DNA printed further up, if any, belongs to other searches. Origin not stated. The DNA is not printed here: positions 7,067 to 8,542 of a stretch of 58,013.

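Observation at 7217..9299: Degenerate-receiver/Roadblock/acidic-tail fusion divergent from a stand-alone Roadblock gene: likely partners of the nearby GTPase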

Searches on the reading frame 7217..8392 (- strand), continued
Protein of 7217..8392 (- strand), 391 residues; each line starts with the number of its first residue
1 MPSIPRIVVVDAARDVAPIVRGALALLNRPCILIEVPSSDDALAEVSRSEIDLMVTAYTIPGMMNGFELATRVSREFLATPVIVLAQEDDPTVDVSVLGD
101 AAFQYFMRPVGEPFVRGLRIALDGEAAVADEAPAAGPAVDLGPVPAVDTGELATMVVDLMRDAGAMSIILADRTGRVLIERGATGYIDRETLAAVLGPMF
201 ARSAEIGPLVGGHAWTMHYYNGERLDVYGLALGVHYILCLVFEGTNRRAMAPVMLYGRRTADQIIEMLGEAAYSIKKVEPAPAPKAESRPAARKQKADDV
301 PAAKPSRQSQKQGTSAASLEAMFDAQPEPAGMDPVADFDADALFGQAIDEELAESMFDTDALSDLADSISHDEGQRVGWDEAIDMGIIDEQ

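Call 20: predict_structure(alignment_id=A1)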
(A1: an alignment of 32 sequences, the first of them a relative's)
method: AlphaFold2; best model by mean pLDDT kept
length: 391 residues; sequences in the alignment: 32
mean_pLDDT: 80.0   pTM: 0.43
mean pLDDT of the five models: 80.0, 78.1, 76.2, 75.8, 73.5
residues with pLDDT >= 90: 167; 70-90: 129; 50-70: 47; < 50: 48
segments of 3 or more residues with pLDDT < 50: 132-134, 278-281, 293-320, 322-329
pLDDT, mean of each block of 10 residues (from residue 1): 87 95 93 97 96 97 94 95 95 84 92 91 77 55 86 94 95 92 85 87 78 85 92 93 87 93 89 67 53 45 40 43 47 59 71 81 76 61 75 52
secondary structure, 60 per line:
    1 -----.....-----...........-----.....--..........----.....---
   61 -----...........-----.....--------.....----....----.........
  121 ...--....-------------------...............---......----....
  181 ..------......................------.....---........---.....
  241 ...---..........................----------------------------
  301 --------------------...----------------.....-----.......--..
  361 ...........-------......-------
elements in order: E6-10 H16-26 E32-36 H39-48 E53-57 H66-76 E82-86 H95-99 E104-107 H112-123 H126-129 H149-163 E167-172 E177-182 H189-210 E217-221 E225-232 E236-243 H247-272 H340-344 H350-356 H359-371 H379-384
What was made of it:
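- On MglB-type Roadblock/LC7: Model residues 149-272 (call 20).
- Checked: AlphaFold2 gives a (beta-alpha)5 fold with pLDDT above 90 (call 20). The model shows alpha-beta-beta-alpha-beta-beta-beta-alpha over residues 149-272 (call 20).
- The fold is predicted with confidence (call 20).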

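Call 23: fold_search(model_id=the predicted structure, library=pdb)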
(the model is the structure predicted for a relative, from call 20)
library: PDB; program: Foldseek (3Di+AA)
matches with E <= 10: 1620; with E <= 0.001: 533
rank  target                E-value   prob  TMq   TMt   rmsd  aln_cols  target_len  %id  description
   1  3t1r_C                1.4e-10  1.00  0.26  0.67   3.8       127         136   26  MglB with tetrameric arrangement (released 2011-08-31)
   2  6h5b_C                1.7e-10  1.00  0.27  0.76   3.3       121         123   21  Myxococcus xanthus MglA in complex with its GAP MglB and GTPgammaS (released 2019-11-27)
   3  3t1r_B                1.9e-10  1.00  0.26  0.68   3.7       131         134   24  MglB with tetrameric arrangement (released 2011-08-31)
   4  3t1r_D                2.8e-10  1.00  0.26  0.68   3.8       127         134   26  MglB with tetrameric arrangement (released 2011-08-31)
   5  1j3w_C                3.2e-10  1.00  0.27  0.71   4.1       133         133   26  Structure of Gliding protein-mglB from Thermus Thermophilus HB8 (released 2004-04-13)
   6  6hjm_L                3.6e-10  1.00  0.28  0.77   3.1       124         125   21  Myxococcus xanthus MglB (released 2019-12-04)
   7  6hjm_A                4.9e-10  1.00  0.27  0.72   3.6       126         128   21  Myxococcus xanthus MglB (released 2019-12-04)
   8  1j3w_A                4.9e-10  1.00  0.27  0.70   4.1       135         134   25  Structure of Gliding protein-mglB from Thermus Thermophilus HB8 (released 2004-04-13)
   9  6hjm_D                5.2e-10  1.00  0.27  0.78   3.0       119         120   22  Myxococcus xanthus MglB (released 2019-12-04)
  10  6hjm_E                5.2e-10  1.00  0.27  0.78   3.1       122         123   21  Myxococcus xanthus MglB (released 2019-12-04)
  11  6hjm_C                5.6e-10  1.00  0.27  0.73   3.3       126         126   21  Myxococcus xanthus MglB (released 2019-12-04)
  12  6hjm_K                6.7e-10  1.00  0.27  0.79   3.1       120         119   22  Myxococcus xanthus MglB (released 2019-12-04)
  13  6h5b_B                6.7e-10  1.00  0.27  0.74   3.2       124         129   19  Myxococcus xanthus MglA in complex with its GAP MglB and GTPgammaS (released 2019-11-27)
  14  6hjm_P                6.7e-10  1.00  0.27  0.70   4.8       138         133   21  Myxococcus xanthus MglB (released 2019-12-04)
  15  6hjm_H                7.1e-10  1.00  0.27  0.78   3.1       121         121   21  Myxococcus xanthus MglB (released 2019-12-04)
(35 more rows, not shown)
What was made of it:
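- On MglB-type Roadblock/LC7: The top 30 Foldseek hits are all MglB, target TM-score 0.63-0.79 (call 23)
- Closest known: Rag/Gtr GTPases and archaeal G-domain-Roadblock fusions. Same: Foldseek aligns about 300 columns to RagA/RagC (E about 5e-8) (call 23).
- Checked: The top 30 Foldseek PDB hits are all MglB (E about 1e-10, target TM-score 0.63-0.79) (call 23).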

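Call 24: find_related_loci(query=A1, collection=genome_contigs, flank=10000)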
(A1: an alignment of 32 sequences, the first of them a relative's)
Query A1 (391 aa) in genome_contigs; peptide patterns used: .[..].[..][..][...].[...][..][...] (x = any residue, [..] = any of these).
61 stretches matched a pattern; 46 encode a relative of the query (tblastn E <= 1e-3); 46 distinct loci.
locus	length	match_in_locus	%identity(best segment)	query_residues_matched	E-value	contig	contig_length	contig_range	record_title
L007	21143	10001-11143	61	1-390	5e-146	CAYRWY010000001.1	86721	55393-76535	MAG TPA_asm: uncultured Anaerolineaceae bacterium isolate binchicken_co20_393 genome assembly, contig: NODE_722_length_8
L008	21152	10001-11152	58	1-390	1e-145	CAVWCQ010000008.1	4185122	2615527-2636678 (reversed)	MAG: uncultured Chloroflexia bacterium isolate MFD03899.bin.2.186 genome assembly, contig: contig_6098, whole genome sho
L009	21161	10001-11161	60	1-390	2e-144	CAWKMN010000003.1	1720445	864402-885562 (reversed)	MAG: uncultured Chloroflexia bacterium isolate MFD03899.bin.1.130 genome assembly, contig: contig_2139, whole genome sho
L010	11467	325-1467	58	1-390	7e-143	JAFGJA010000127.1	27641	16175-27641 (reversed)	MAG: Anaerolineae bacterium isolate Zod_Metabat.248 k87_1355004, whole genome shotgun sequence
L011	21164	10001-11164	58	1-390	6e-142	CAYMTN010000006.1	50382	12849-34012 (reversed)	MAG TPA_asm: uncultured Anaerolineaceae bacterium isolate binchicken_co129_852 genome assembly, contig: NODE_1588_length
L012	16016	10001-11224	55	1-390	4e-135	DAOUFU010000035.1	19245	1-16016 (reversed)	MAG TPA_asm: Anaerolineae bacterium isolate R24_102 k131_1193119, whole genome shotgun sequence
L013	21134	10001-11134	55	1-390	2e-135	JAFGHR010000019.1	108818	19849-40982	MAG: Anaerolineae bacterium isolate Zod_Metabat.151 k87_2958709, whole genome shotgun sequence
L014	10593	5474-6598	58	1-390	4e-135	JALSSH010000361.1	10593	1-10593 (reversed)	MAG: Ardenticatenia bacterium isolate 356-308_metabat2_scaf2bin.043 356-308_scaffold_4157_c1, whole genome shotgun seque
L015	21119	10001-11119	57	1-390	1e-134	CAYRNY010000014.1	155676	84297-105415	MAG TPA_asm: uncultured Anaerolineaceae bacterium isolate SRP141376_co2_369 genome assembly, contig: NODE_212_length_155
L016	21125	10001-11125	57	1-390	1e-133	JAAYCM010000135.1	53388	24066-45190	MAG: Chloroflexota bacterium isolate AS06rmzACSIP_45 537095_AS06, whole genome shotgun sequence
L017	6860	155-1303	56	1-390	2e-131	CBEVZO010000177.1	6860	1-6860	MAG TPA_asm: uncultured Anaerolineae bacterium isolate SRR15668623_binner12_Refined_42 genome assembly, contig: ERZ26872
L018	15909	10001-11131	55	1-390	4e-131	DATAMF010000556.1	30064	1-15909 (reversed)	MAG TPA_asm: Aggregatilineaceae bacterium isolate SMAG_U6983 k141_715448, whole genome shotgun sequence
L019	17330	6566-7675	57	1-390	3e-130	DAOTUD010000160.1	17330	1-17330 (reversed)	MAG TPA_asm: Anaerolineae bacterium isolate F17_43 k129_3802809, whole genome shotgun sequence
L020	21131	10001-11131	55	1-390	1e-129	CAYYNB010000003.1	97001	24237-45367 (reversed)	MAG TPA_asm: uncultured Anaerolineaceae bacterium isolate SRP167436_co1_209 genome assembly, contig: NODE_193_length_970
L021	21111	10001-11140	53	1-389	3e-125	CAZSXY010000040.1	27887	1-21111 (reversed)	MAG TPA_asm: uncultured Anaerolineaceae bacterium isolate SRP338002_co1_26 genome assembly, contig: NODE_1561_length_278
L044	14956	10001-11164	34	1-388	1e-56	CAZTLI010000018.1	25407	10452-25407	MAG TPA_asm: uncultured Anaerolineaceae bacterium isolate SRP323723_co1_139 genome assembly, contig: NODE_1582_length_25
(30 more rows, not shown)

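Call 76: search_protein_families(library=pfam, proteins=[L004:6414-6887:+, L044:11347-13233:+], max_evalue=0.05)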
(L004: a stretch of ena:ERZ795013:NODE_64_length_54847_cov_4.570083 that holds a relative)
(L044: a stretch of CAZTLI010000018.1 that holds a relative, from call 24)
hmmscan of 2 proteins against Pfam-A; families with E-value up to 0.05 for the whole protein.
L004:6414-6887:+ (157 aa): 3 families
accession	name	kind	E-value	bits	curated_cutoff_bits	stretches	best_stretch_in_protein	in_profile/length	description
PF08282.18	Hydrolase_3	-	0.00012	22.4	20.9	1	81-117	192-228/255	haloacid dehalogenase-like hydrolase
PF00702.32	Hydrolase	-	0.00037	21.4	26.4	1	38-111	105-190/191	haloacid dehalogenase-like hydrolase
PF12710.13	HAD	-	0.0034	18.3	27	0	81-109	153-189/189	haloacid dehalogenase-like hydrolase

L044:11347-13233:+ (628 aa): 6 families
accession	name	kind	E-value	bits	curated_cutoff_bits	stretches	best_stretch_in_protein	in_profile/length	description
PF00069.31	Pkinase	-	1.4e-42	146.3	31.7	1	27-272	1-247/263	Protein kinase domain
PF07714.23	PK_Tyr_Ser-Thr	-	1.3e-28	100.4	23.1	1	29-278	3-250/258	Protein tyrosine and serine/threonine kinase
PF04886.17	PT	-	8.7e-05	22.4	26.2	1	426-457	7-36/36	PT disordered repeat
PF03109.22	ABC1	-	0.00013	21.6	22.9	1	103-182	145-219/244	ABC1 atypical kinase-like domain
PF01636.29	APH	-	0.00086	19.6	23.2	1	135-176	154-196/239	Phosphotransferase enzyme family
PF06293.20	Kdo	-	0.0016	18.4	21.3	1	72-174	57-166/207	Lipopolysaccharide kinase (Kdo/WaaP) family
